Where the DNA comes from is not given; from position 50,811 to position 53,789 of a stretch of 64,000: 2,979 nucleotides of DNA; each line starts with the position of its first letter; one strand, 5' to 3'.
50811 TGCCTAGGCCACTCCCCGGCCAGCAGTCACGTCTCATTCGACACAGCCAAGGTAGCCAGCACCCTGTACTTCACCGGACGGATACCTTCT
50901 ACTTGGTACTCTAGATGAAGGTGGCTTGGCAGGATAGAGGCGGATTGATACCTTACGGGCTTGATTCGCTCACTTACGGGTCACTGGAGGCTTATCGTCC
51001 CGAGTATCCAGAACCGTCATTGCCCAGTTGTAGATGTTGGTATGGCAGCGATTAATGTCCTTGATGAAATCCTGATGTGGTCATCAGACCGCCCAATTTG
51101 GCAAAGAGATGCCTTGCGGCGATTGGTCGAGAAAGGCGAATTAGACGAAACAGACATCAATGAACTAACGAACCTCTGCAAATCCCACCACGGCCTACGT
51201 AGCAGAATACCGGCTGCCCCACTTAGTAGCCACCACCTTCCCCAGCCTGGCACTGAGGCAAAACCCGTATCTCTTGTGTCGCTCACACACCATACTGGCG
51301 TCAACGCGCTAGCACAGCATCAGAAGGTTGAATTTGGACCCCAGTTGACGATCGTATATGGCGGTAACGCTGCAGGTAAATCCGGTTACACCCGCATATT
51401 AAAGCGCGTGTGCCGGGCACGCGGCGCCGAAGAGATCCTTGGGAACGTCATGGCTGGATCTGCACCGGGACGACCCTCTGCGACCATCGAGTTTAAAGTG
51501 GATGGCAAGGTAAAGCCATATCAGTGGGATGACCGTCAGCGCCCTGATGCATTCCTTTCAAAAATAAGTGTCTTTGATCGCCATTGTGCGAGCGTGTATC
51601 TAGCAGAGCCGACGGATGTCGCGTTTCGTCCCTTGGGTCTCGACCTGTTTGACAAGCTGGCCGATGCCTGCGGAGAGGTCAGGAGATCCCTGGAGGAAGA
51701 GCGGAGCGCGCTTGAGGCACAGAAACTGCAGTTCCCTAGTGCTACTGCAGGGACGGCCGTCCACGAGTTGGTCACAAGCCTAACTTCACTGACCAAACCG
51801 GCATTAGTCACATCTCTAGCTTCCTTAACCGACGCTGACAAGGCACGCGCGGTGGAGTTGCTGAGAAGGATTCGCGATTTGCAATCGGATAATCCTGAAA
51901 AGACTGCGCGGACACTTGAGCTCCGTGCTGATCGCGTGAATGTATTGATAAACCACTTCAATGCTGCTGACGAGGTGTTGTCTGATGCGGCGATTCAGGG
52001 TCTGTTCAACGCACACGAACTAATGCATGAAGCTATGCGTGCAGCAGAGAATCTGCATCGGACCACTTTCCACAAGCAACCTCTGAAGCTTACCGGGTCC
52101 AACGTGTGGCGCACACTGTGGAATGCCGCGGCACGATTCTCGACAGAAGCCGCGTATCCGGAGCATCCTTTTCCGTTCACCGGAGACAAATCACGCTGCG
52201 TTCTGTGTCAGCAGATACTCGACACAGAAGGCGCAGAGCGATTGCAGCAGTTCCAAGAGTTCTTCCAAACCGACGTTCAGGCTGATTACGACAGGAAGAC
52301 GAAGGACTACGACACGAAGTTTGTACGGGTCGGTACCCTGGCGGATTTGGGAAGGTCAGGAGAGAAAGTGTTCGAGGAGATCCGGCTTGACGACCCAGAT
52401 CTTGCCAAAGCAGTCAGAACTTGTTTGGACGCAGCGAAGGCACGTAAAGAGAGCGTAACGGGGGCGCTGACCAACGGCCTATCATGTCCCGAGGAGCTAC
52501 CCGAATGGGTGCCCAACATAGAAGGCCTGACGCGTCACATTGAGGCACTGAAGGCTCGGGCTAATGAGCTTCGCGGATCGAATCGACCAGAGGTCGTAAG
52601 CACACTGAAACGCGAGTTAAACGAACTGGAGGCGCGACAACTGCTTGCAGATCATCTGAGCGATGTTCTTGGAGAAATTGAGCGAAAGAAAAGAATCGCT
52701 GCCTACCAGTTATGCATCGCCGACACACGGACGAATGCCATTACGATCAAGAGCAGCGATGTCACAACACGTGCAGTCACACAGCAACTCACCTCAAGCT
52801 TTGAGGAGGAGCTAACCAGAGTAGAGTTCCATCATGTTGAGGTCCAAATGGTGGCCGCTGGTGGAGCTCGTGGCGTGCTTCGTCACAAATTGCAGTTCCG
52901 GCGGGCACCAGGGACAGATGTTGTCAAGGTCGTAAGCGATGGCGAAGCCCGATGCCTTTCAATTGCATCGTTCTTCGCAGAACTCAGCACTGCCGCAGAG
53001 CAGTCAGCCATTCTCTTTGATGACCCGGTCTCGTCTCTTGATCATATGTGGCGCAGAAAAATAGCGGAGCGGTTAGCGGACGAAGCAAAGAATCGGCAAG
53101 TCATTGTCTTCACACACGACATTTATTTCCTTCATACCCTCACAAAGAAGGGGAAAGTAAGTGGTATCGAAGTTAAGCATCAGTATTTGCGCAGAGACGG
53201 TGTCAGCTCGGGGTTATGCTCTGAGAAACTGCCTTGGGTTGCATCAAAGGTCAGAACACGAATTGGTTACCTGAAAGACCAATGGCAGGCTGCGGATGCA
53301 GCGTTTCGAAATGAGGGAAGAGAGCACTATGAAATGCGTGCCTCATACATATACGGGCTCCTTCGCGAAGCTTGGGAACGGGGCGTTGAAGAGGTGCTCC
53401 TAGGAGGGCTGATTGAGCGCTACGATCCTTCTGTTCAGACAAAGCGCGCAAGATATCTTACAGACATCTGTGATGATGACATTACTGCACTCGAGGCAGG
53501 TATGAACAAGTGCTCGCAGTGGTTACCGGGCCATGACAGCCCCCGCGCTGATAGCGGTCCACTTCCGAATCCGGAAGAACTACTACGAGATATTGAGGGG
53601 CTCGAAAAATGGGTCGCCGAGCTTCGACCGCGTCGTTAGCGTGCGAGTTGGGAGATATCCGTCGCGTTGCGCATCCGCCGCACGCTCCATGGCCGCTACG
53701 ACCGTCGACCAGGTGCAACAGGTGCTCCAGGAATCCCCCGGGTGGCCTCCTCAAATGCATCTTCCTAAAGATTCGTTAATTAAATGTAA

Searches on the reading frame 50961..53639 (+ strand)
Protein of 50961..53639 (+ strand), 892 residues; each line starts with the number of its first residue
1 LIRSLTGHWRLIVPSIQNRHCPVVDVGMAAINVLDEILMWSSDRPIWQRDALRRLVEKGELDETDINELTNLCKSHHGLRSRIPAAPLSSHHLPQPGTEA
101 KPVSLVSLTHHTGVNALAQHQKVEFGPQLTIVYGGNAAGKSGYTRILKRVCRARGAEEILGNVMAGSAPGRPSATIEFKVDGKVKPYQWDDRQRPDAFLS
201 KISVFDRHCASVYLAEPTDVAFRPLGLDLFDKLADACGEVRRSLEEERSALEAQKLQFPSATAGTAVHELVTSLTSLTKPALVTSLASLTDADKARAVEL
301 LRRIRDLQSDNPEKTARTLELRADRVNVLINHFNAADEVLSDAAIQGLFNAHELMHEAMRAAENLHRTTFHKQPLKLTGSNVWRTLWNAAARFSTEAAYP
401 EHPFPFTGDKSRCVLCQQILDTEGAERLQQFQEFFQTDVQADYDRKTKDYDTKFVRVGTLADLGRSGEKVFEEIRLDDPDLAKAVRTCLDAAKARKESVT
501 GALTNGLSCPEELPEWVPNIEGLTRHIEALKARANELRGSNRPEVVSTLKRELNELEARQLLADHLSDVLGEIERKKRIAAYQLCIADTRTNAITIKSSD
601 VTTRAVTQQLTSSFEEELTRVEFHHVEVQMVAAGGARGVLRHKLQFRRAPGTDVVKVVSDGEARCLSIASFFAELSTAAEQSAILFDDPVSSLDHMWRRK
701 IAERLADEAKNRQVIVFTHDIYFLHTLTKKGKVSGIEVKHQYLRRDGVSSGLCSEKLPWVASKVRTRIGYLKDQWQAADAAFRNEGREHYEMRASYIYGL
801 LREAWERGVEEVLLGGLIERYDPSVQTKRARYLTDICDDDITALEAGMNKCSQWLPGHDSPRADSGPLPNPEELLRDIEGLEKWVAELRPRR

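Call 35: search_protein_families(library=pfam, proteins=[window:50961-53639:+], max_evalue=0.001)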
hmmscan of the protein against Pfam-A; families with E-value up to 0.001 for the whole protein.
window:50961-53639:+ (892 aa): 3 families
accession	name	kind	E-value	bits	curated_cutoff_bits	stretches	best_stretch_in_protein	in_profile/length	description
PF13166.12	AAA_13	-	3.8e-13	49.5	36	1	409-734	254-584/713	AAA domain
PF02463.25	SMC_N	-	2e-10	40.9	40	1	320-729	55-207/220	RecF/RecN/SMC N terminal domain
PF13304.12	AAA_21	-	2.3e-10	41.5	27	1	657-724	237-303/304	AAA domain, putative AbiEii toxin, Type IV TA system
